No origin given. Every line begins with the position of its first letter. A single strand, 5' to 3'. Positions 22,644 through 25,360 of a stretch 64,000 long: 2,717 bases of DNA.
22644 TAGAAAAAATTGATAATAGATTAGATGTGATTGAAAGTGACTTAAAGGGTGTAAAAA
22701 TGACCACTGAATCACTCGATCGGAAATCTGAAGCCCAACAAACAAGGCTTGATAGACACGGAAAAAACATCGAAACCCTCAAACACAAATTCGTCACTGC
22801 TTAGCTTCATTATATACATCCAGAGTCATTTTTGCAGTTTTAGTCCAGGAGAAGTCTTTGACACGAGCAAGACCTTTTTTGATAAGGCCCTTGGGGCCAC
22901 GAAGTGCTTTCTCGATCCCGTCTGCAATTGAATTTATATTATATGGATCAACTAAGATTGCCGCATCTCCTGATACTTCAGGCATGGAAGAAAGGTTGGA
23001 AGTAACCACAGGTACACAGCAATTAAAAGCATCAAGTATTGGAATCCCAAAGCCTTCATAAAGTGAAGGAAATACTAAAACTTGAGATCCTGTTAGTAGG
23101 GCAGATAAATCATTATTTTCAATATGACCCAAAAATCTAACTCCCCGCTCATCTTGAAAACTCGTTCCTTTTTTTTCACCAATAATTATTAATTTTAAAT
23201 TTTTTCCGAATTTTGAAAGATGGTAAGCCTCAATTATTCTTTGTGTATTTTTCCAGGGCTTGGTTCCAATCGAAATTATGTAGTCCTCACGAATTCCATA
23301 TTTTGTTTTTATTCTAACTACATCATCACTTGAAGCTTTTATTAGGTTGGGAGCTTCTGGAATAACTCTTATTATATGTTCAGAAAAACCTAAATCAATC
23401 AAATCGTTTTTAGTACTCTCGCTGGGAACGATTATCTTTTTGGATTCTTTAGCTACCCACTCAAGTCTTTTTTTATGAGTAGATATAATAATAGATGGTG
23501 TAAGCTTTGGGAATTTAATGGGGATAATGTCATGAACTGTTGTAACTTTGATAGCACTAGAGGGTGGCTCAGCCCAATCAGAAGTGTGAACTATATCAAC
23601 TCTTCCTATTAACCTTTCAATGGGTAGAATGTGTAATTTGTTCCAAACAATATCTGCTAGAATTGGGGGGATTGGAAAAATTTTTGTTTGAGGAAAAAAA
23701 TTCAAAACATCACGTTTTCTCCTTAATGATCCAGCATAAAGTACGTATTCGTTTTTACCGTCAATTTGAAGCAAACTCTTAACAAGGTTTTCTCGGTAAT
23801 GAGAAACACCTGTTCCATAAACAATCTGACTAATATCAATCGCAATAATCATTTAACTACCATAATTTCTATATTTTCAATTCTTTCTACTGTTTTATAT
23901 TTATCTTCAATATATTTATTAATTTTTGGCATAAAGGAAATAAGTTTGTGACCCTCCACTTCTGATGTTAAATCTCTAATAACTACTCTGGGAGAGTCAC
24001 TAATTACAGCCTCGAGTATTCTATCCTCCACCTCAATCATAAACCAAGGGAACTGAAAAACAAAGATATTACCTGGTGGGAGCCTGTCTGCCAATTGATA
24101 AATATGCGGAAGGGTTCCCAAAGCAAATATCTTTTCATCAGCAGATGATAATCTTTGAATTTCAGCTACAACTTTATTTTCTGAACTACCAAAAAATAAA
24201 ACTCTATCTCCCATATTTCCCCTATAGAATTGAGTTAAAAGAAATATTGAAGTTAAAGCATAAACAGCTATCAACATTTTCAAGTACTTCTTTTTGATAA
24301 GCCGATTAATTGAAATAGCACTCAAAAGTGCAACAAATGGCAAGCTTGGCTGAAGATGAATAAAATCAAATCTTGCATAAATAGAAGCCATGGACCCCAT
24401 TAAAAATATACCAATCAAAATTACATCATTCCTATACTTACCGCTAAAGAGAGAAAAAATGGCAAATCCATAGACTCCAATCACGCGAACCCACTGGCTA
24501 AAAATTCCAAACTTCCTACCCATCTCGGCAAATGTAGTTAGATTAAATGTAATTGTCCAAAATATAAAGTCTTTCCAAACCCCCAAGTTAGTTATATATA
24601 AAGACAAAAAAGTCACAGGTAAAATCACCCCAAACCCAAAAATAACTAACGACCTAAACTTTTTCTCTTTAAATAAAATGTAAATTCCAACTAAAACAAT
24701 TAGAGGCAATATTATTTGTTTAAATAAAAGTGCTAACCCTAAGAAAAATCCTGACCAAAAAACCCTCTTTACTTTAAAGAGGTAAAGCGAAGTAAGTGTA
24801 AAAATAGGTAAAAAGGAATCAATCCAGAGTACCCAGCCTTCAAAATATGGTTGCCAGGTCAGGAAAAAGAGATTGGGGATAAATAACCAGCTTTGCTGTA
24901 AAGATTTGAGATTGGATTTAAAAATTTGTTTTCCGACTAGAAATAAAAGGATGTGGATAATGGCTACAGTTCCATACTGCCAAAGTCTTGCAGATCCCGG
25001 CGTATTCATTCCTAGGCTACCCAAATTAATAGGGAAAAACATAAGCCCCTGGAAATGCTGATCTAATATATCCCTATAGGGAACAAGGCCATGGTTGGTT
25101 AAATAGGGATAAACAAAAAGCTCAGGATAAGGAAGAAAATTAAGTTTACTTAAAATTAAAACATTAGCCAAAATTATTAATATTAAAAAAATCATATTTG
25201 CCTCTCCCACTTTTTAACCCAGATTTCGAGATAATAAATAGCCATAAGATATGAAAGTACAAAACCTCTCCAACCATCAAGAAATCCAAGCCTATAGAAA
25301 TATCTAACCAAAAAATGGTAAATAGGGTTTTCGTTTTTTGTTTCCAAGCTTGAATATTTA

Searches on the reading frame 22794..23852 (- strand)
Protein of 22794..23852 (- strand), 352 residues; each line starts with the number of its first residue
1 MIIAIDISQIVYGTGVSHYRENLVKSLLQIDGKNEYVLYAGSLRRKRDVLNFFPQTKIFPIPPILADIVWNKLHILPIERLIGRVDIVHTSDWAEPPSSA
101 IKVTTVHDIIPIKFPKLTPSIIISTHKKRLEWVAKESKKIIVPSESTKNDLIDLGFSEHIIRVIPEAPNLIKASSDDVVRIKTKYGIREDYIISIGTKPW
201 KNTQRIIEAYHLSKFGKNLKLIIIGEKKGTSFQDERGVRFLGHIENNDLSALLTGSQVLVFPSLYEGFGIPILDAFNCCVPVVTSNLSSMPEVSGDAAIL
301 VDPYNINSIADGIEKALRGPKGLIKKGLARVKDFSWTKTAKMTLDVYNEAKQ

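Call 24: search_protein_families(library=pfam, proteins=[window:22794-23852:-], max_evalue=0.01)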
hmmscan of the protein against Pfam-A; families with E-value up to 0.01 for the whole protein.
window:22794-23852:- (352 aa): 4 families
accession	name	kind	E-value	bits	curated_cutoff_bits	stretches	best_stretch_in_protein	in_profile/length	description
PF00534.26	Glycos_transf_1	-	8.8e-26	90.9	26.4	1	190-320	16-159/172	Glycosyl transferases group 1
PF13692.12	Glyco_trans_1_4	-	4.3e-22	79.4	27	1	192-317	4-140/142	Glycosyl transferases group 1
PF13439.12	Glyco_transf_4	-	2.2e-11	44.5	28.5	1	56-165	42-163/170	Glycosyltransferase Family 4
PF20706.3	GT4-conflict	-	0.00011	21.7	26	1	246-288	272-314/385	Family 4 Glycosyltransferase in conflict systems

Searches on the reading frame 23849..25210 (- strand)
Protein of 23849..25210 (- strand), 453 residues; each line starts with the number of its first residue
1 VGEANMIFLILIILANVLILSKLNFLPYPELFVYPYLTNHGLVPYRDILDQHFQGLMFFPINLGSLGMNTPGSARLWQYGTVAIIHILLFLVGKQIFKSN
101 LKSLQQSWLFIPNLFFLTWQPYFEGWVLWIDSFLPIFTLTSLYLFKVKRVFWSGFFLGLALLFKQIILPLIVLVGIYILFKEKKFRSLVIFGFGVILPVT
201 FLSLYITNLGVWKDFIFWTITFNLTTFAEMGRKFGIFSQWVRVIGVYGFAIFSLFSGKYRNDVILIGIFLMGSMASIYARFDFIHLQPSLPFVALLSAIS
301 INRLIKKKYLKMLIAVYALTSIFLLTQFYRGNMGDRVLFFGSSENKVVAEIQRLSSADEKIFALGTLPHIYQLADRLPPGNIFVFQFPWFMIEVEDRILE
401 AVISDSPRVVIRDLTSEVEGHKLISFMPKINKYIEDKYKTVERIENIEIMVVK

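Call 4: search_protein_families(library=pfam, proteins=[window:23849-25210:-], max_evalue=0.01)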
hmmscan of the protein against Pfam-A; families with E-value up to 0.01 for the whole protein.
window:23849-25210:- (453 aa): 0 families

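Call 5: search_protein_families(library=ncbifam, proteins=[window:23849-25210:-], max_evalue=0.01)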
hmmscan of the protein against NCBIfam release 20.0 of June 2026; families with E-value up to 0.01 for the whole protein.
window:23849-25210:- (453 aa): 1 family
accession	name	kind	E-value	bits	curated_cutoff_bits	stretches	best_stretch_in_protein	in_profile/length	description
NF046093.1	AZOBR_p60025_fam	subfamily_domain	0.0028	16.9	150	1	82-199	116-231/232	AZOBR_p60025 family cell surface glycopolymer formation protein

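Call 6: search_protein_families(library=pfam, proteins=[window:23849-25210:-], max_evalue=10)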
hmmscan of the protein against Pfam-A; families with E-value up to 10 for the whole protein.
window:23849-25210:- (453 aa): 0 families

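Call 53: find_homologous_proteins(query=window:23849-25210:-, max_evalue=0.001)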
Query window:23849-25210:- (453 aa): 402 proteins with E <= 0.001 among 8000 candidates; the best 120 are listed.
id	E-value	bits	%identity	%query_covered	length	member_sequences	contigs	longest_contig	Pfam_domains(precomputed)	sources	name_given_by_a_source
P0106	5.6e-207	706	70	99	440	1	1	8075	PF13231.13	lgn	-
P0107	3.5e-205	700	68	99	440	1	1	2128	-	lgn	-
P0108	3.9e-201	687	67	99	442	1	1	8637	PF13231.13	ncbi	-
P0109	2.7e-200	684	68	99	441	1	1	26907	PF13231.13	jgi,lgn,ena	-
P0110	1.3e-199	682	68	99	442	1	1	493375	PF13231.13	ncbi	-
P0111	5.3e-199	680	66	96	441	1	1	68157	-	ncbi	-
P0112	2.9e-195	668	66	95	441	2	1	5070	PF13231.13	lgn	-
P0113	3.7e-195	667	68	96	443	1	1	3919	PF13231.13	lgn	-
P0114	3.6e-193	661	66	99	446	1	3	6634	PF13231.13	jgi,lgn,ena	-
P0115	9.9e-192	656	64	100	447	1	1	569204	-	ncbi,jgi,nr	ncbi:MAG TPA: hypothetical protein VL401_03975 [Alphaproteobacteria bacterium]|jgi:hypothetical prot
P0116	1.5e-191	656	65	99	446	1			PF13231.13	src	-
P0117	1.2e-189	649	66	93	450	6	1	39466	PF13231.13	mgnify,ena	mgnify:CR=1 FL=1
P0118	2.3e-188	645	65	97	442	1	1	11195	PF13231.13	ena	-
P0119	7.3e-188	643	64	99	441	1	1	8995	-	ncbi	-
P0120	5.3e-187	641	64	97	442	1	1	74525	PF13231.13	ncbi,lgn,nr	ncbi:MAG TPA: glycosyltransferase family 39 protein [Patescibacteria group bacterium]|nr:glycosyltra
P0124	1.6e-148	514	54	98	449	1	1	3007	PF13231.13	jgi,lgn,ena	-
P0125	1.8e-148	514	54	98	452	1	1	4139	PF13231.13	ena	-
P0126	3.9e-147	509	52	99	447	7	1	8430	PF13231.13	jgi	jgi:hypothetical protein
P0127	7.1e-146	505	52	100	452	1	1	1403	PF13231.13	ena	-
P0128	7.5e-145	502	52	99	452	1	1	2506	PF13231.13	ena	-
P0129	1.7e-139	484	51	96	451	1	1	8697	PF13231.13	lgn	-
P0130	3.3e-136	473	51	97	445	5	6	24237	PF13231.13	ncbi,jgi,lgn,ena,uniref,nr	ncbi:MAG: hypothetical protein UT72_C0020G0007 [Candidatus Woesebacteria bacterium GW2011_GWB1_40_10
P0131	3.4e-136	473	49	98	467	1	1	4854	PF13231.13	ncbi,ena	-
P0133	1.2e-134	468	51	98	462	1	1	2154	PF13231.13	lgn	-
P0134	4.3e-133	463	51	95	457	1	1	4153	PF13231.13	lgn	-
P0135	1.1e-132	462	47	98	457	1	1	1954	PF13231.13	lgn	-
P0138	5.6e-131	456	47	98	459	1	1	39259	PF13231.13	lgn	-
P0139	9.0e-131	455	48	96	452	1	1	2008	PF13231.13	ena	-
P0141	1.8e-130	454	47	99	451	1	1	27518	PF13231.13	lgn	-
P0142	5.1e-130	453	48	98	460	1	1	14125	PF13231.13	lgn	-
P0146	5.2e-127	443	48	98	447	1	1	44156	PF13231.13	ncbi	-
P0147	6.0e-127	443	47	99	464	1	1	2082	PF13231.13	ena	-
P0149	3.8e-126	440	48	100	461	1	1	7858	PF13231.13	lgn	-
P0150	6.0e-126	439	46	97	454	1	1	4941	PF13231.13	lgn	-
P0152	5.1e-125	436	46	98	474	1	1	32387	PF13231.13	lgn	-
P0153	8.6e-125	436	47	99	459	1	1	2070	PF13231.13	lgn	-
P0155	1.2e-123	432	46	100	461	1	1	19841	PF13231.13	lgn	-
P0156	1.9e-123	431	47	99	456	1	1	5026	PF13231.13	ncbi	-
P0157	6.3e-123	429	46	96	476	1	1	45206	PF13231.13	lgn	-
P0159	2.0e-122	428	46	99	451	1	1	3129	PF13231.13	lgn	-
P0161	3.3e-122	427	45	99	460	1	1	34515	PF13231.13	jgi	jgi:hypothetical protein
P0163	5.5e-122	426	47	98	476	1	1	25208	PF13231.13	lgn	-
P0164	3.5e-121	424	46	98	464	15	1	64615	PF13231.13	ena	-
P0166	7.9e-121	422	47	97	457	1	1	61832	PF13231.13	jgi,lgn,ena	-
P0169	1.5e-120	422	46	98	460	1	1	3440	PF13231.13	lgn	-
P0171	2.3e-120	421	44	98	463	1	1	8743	PF13231.13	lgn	-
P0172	2.4e-120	421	45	99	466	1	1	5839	PF13231.13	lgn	-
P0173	2.5e-120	421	46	100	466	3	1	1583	PF13231.13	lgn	-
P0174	3.1e-120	421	47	98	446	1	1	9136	PF13231.13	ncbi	-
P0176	6.6e-120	419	44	99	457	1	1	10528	PF13231.13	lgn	-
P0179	2.5e-119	417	44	96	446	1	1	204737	PF13231.13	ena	-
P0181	7.2e-119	416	46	98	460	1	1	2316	PF13231.13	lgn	-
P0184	2.4e-118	414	45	98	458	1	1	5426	PF13231.13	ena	-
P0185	3.3e-118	414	44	96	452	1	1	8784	PF13231.13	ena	-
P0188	4.6e-118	413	43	95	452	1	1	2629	PF13231.13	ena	-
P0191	8.9e-118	412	46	96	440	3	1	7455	PF13231.13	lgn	-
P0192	1.2e-117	412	44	96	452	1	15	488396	PF13231.13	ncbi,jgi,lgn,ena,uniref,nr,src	ncbi:hypothetical protein A2715_05095 [Candidatus Woesebacteria bacterium RIFCSPHIGHO2_01_FULL_39_32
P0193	1.4e-117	412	44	98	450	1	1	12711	PF13231.13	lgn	-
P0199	1.5e-116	408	45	98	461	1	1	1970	PF13231.13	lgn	-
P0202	1.9e-116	408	46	96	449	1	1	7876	PF13231.13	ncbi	-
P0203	2.1e-116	408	45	99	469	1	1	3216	PF13231.13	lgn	-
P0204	2.1e-116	408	44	99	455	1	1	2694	PF13231.13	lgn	-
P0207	3.2e-116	407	45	97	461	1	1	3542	PF13231.13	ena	-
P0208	3.8e-116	407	44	98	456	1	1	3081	PF13231.13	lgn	-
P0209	5.6e-116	406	45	98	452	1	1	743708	PF13231.13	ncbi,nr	ncbi:MAG: glycosyltransferase family 39 protein [Candidatus Daviesbacteria bacterium]|nr:glycosyltra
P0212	1.4e-115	405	46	98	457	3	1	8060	PF13231.13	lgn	-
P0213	1.5e-115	405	45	98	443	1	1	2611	PF13231.13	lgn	-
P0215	1.6e-115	405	45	97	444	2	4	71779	PF13231.13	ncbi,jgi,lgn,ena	-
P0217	2.0e-115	405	44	97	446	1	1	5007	PF13231.13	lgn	-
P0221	4.1e-115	404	43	100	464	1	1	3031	PF13231.13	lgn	-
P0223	4.9e-115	403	44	98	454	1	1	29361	PF13231.13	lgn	-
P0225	6.0e-115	403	44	95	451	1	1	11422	PF13231.13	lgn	-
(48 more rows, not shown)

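Call 54: find_encoding_contigs(protein=P0192, flank=5000, max_places=1)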
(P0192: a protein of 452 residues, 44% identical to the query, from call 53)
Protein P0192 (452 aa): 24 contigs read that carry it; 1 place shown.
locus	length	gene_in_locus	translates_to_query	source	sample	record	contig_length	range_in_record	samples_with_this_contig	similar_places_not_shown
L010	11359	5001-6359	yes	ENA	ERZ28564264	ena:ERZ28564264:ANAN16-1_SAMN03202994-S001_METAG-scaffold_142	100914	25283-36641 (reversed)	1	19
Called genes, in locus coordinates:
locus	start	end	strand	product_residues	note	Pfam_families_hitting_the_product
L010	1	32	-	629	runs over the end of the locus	PF13522:GATase_6, PF12481:DUF3700 (weak), PF13537:GATase_7, PF00733:Asn_synthase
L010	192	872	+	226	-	PF05219:DREV (weak), PF07021:MetW (weak), PF13489:Methyltransf_23, PF05401:NodS (weak), PF08241:Methyltransf_11, PF08242:Methyltransf_12, PF13649:Methyltransf_25, PF13847:Methyltransf_31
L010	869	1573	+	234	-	PF00535:Glycos_transf_2, PF10111:Glyco_tranf_2_2 (weak), PF13641:Glyco_tranf_2_3 (weak)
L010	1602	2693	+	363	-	PF13439:Glyco_transf_4, PF20706:GT4-conflict (weak), PF00534:Glycos_transf_1, PF13692:Glyco_trans_1_4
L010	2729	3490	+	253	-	PF00535:Glycos_transf_2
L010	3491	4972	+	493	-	PF13231:PMT_2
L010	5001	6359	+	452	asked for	PF13231:PMT_2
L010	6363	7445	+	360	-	PF13439:Glyco_transf_4, PF00534:Glycos_transf_1, PF13692:Glyco_trans_1_4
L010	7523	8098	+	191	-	PF01928:CYTH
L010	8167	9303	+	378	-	PF13439:Glyco_transf_4, PF00982:Glyco_transf_20 (faint), PF20706:GT4-conflict, PF00534:Glycos_transf_1, PF13692:Glyco_trans_1_4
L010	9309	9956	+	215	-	PF25084:LbH_EIF2B (faint), PF25087:GMPPB_C (faint), PF00132:Hexapep, PF14602:Hexapep_2 (weak)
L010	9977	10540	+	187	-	-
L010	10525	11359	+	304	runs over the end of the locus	PF00535:Glycos_transf_2, PF10111:Glyco_tranf_2_2, PF13641:Glyco_tranf_2_3, PF13632:Glyco_trans_2_3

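Call 55: find_encoding_contigs(protein=P0209, flank=5000, max_places=1)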
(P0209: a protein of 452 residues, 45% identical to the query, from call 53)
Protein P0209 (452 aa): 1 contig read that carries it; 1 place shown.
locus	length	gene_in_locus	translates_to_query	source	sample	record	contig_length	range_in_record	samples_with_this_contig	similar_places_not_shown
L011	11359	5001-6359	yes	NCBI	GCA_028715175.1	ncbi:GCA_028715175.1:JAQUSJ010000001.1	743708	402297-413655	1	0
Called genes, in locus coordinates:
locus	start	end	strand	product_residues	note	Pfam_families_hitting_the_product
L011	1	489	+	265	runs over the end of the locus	PF13489:Methyltransf_23, PF01209:Ubie_methyltran, PF07021:MetW, PF13847:Methyltransf_31, PF08241:Methyltransf_11, PF08242:Methyltransf_12, PF13649:Methyltransf_25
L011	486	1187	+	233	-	PF01209:Ubie_methyltran, PF05401:NodS, PF13489:Methyltransf_23, PF07021:MetW (weak), PF13847:Methyltransf_31, PF08241:Methyltransf_11, PF08242:Methyltransf_12, PF13649:Methyltransf_25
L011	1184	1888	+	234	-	PF00535:Glycos_transf_2, PF10111:Glyco_tranf_2_2 (weak), PF13641:Glyco_tranf_2_3 (weak)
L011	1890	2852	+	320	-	PF13439:Glyco_transf_4 (faint), PF00534:Glycos_transf_1, PF13692:Glyco_trans_1_4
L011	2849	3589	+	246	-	PF00535:Glycos_transf_2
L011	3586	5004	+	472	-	PF13231:PMT_2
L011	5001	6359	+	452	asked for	PF13231:PMT_2 (weak)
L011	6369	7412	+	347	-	PF13439:Glyco_transf_4, PF13692:Glyco_trans_1_4, PF00534:Glycos_transf_1, PF13524:Glyco_trans_1_2 (weak)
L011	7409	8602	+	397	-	PF13439:Glyco_transf_4, PF00534:Glycos_transf_1, PF20706:GT4-conflict, PF13692:Glyco_trans_1_4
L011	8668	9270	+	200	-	PF00132:Hexapep, PF14602:Hexapep_2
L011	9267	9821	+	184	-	-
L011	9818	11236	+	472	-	PF04932:Wzy_C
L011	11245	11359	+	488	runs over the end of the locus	PF13231:PMT_2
